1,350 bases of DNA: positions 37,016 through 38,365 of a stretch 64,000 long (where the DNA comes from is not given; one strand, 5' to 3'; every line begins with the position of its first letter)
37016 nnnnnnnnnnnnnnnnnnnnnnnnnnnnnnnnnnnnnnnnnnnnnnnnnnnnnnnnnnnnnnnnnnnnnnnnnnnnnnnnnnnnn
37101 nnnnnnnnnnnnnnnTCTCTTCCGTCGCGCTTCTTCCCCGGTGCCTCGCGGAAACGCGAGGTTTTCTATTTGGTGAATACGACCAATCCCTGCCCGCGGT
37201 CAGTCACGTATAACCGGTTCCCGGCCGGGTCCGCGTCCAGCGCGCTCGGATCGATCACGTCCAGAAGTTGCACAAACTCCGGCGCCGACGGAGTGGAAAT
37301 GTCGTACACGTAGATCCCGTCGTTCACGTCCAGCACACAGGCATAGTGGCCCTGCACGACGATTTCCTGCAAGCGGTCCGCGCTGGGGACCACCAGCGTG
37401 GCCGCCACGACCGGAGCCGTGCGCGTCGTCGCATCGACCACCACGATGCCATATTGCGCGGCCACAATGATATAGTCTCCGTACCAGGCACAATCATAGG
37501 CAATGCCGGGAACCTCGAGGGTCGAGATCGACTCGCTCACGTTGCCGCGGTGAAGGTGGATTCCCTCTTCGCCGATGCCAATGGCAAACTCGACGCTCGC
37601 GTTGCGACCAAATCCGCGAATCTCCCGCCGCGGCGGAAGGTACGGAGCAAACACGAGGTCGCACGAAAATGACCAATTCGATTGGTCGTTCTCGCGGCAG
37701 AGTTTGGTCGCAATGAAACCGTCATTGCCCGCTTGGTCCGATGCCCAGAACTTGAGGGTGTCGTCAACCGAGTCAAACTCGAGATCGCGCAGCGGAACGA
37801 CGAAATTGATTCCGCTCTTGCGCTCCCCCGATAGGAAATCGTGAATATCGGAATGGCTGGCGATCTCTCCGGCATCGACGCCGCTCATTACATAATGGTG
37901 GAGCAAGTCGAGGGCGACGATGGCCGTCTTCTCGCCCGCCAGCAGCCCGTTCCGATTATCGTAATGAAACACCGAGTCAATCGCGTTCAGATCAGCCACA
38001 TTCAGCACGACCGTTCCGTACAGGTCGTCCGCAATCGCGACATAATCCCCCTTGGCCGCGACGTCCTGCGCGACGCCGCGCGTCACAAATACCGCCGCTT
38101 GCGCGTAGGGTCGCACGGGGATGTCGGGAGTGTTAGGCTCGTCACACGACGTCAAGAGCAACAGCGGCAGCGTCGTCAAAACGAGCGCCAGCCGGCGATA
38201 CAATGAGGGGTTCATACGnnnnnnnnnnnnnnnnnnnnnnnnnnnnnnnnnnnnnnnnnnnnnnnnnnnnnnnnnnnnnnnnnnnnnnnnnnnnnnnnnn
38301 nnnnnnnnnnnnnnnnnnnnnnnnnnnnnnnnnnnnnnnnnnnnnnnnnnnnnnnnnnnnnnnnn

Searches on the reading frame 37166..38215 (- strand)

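Call 66: search_protein_families(library=pfam, proteins=[window:37166-38215:-], max_evalue=0.00001)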
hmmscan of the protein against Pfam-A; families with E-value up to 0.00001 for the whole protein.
window:37166-38215:- (349 aa): 1 family
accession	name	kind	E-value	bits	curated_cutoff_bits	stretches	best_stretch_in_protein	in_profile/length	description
PF08309.17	LVIVD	-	1.4e-12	47.2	20.2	1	283-315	5-37/42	LVIVD repeat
